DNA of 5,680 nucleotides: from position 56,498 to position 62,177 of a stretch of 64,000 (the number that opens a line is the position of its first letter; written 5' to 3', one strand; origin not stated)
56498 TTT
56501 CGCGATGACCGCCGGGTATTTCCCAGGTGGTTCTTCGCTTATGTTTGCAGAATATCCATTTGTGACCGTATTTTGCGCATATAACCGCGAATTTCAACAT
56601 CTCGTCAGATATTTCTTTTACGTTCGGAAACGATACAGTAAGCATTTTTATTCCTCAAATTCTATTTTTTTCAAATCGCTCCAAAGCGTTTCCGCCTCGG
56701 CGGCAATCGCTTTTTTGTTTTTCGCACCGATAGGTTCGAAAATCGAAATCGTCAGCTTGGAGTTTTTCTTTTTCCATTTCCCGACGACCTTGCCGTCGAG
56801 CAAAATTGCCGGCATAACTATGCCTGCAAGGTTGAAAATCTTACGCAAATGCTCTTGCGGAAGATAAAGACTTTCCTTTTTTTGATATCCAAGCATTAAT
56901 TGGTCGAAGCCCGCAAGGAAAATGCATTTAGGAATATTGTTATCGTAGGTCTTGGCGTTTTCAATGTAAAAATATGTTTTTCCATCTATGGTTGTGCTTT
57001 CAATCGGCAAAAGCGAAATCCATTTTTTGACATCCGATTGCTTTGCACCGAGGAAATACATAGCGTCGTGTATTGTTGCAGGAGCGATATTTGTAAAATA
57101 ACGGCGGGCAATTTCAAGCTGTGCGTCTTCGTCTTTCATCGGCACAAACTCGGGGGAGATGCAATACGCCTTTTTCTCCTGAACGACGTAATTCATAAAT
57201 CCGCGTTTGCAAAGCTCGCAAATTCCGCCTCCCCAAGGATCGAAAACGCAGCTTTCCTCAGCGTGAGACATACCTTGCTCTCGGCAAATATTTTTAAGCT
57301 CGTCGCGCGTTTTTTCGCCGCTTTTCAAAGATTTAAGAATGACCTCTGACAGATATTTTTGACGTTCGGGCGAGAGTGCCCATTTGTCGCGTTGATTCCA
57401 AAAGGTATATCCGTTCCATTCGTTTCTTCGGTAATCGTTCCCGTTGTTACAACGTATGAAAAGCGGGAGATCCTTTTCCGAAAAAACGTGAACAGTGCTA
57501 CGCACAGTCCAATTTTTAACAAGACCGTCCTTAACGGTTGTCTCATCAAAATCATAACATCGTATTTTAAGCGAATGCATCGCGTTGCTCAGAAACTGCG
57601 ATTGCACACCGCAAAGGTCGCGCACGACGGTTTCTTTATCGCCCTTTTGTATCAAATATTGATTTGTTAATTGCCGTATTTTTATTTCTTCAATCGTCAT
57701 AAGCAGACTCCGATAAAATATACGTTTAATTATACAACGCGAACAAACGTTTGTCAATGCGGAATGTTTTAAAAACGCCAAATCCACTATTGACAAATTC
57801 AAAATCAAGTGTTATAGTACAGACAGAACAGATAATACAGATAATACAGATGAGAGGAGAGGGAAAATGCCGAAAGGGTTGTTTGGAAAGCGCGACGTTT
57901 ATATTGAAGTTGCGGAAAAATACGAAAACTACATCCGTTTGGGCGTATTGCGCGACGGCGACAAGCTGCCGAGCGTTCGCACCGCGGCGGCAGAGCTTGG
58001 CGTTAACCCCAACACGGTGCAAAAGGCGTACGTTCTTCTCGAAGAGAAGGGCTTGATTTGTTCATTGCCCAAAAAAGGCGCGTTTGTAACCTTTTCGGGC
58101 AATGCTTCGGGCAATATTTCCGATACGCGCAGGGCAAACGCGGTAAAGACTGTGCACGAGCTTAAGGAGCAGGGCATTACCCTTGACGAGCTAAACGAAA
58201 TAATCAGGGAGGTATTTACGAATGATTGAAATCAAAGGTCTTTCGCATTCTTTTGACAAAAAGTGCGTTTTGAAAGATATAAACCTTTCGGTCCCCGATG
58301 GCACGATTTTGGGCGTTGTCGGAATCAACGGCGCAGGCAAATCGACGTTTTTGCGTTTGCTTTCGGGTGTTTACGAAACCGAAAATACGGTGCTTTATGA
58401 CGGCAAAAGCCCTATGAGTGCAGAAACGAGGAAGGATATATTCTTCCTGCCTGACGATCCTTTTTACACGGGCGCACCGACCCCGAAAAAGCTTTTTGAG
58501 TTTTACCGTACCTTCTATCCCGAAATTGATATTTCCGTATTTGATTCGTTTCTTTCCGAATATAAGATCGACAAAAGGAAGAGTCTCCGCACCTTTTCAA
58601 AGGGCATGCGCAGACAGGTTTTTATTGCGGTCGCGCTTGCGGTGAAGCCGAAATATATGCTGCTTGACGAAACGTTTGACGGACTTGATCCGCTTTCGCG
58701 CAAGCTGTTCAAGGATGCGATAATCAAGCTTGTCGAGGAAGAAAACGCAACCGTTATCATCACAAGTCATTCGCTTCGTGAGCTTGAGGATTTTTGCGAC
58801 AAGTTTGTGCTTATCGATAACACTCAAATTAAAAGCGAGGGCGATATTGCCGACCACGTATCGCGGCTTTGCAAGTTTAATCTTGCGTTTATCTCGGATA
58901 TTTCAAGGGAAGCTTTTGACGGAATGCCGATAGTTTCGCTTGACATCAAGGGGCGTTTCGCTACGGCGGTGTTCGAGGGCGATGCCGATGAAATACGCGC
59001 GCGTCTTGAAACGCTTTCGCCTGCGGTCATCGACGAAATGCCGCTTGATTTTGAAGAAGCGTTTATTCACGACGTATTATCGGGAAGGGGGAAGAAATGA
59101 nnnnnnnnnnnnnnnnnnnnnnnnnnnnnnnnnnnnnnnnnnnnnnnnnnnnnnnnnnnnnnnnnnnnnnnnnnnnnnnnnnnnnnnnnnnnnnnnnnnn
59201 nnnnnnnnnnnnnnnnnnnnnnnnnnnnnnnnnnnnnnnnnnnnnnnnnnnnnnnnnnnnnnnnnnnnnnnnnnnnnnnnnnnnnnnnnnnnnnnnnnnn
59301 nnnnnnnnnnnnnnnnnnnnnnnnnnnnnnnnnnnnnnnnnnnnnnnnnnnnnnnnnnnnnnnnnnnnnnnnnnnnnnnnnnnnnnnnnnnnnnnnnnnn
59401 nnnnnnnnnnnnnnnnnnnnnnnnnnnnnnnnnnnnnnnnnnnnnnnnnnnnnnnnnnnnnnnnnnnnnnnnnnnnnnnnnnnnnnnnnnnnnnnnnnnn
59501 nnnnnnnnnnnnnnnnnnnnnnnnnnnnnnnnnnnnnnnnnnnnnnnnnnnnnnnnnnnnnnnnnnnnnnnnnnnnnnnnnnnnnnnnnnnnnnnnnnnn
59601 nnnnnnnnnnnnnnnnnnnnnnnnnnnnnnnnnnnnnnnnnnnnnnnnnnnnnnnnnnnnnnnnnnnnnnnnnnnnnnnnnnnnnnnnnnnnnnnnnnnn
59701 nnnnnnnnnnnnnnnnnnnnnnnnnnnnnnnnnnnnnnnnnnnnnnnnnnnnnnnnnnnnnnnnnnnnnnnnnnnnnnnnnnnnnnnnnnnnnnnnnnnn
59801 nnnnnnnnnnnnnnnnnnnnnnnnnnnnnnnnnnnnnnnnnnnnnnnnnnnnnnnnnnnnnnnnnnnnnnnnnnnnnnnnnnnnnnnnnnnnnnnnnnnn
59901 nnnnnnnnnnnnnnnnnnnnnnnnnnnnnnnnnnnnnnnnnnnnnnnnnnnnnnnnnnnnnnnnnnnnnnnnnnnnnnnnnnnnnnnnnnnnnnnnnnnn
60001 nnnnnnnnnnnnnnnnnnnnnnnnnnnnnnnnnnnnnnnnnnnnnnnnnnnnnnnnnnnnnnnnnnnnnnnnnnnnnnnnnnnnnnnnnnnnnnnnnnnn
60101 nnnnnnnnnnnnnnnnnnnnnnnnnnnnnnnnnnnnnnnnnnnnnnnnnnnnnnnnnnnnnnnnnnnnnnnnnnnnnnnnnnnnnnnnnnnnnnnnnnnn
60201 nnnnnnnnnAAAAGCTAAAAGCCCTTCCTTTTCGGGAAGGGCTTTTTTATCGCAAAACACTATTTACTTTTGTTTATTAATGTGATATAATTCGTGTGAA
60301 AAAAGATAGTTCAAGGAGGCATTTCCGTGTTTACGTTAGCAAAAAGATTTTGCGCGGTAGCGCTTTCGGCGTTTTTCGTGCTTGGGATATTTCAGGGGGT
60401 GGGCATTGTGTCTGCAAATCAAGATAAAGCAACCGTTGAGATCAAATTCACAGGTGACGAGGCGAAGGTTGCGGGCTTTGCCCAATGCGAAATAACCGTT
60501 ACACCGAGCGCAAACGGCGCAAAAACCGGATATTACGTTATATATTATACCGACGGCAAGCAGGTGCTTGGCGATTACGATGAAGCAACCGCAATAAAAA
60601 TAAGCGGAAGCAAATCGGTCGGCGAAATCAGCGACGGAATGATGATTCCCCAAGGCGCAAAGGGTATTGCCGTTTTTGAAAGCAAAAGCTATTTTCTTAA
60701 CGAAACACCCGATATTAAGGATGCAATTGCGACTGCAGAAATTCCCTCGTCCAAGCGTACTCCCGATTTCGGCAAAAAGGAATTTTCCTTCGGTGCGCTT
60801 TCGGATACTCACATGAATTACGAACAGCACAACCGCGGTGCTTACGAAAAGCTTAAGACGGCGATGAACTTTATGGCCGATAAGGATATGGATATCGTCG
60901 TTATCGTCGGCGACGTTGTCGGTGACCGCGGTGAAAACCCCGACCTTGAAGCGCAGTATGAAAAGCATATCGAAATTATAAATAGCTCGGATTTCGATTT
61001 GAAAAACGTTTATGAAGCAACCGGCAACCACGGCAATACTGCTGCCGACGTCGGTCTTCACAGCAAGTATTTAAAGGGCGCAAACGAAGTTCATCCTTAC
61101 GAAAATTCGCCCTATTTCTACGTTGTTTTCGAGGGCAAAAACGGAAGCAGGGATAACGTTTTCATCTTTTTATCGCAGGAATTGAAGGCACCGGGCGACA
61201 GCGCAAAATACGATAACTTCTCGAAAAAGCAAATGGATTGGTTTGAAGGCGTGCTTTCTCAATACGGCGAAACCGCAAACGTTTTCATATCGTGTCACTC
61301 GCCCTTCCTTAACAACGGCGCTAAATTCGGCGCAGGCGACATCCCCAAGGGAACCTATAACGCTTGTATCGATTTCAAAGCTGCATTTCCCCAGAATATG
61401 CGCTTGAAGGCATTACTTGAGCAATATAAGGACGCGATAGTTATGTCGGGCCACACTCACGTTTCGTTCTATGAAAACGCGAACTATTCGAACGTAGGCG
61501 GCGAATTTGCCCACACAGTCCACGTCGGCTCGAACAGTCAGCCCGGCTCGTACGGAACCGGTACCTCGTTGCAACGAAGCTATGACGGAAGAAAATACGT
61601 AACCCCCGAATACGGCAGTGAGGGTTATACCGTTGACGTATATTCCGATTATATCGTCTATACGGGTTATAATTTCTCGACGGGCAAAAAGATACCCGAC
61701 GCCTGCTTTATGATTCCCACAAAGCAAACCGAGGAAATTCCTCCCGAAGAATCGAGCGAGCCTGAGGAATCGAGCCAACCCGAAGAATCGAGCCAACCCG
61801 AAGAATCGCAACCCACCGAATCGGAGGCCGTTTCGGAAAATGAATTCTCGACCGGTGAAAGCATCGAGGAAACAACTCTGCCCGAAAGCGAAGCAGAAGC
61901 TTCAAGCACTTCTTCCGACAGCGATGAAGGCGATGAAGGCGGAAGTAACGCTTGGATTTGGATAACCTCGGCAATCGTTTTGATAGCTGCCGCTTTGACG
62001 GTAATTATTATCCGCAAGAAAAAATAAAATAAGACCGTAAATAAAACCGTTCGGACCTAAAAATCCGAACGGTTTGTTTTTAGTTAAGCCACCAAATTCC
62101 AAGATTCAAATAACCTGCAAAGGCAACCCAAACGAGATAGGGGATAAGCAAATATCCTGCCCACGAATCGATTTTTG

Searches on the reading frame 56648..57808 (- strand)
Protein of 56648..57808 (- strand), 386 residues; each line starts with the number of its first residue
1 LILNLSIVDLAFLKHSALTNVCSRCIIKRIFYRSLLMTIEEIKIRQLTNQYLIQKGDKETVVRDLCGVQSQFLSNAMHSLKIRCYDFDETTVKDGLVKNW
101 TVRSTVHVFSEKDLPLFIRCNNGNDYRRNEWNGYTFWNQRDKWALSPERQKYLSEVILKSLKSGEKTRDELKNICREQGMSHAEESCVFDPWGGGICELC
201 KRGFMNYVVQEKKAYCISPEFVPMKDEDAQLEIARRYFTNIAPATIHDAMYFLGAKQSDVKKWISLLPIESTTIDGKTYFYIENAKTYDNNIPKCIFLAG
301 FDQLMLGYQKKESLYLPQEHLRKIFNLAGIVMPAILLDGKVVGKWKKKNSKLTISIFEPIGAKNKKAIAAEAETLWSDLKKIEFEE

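Call 100: search_protein_families(library=pfam, proteins=[window:56648-57808:-], max_evalue=0.00001)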
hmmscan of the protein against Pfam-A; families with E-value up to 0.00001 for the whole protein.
window:56648-57808:- (386 aa): 1 family
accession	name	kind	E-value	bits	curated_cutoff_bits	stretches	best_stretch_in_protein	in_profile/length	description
PF06224.18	AlkZ-like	-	2.9e-33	116.3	25.9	1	62-375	1-326/329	DNA glycosylase AlkZ-like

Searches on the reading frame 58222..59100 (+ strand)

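Call 100: search_protein_families(library=pfam, proteins=[window:58222-59100:+], max_evalue=0.00001)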
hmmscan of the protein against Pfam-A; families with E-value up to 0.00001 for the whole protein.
window:58222-59100:+ (292 aa): 2 families
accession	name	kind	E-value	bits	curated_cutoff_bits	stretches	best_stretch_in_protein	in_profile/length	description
PF00005.33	ABC_tran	-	6.9e-21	75.7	25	1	17-152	1-136/137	ABC transporter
PF13304.12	AAA_21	-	1.4e-11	45.5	27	1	108-187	221-302/304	AAA domain, putative AbiEii toxin, Type IV TA system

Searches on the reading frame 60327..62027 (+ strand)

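Call 100: search_protein_families(library=pfam, proteins=[window:60327-62027:+], max_evalue=0.00001)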
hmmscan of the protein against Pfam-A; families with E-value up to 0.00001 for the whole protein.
window:60327-62027:+ (566 aa): 1 family
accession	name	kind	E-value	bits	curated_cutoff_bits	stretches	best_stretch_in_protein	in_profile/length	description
PF00149.33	Metallophos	-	1e-09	39.5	21.5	1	155-379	3-190/191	Calcineurin-like phosphoesterase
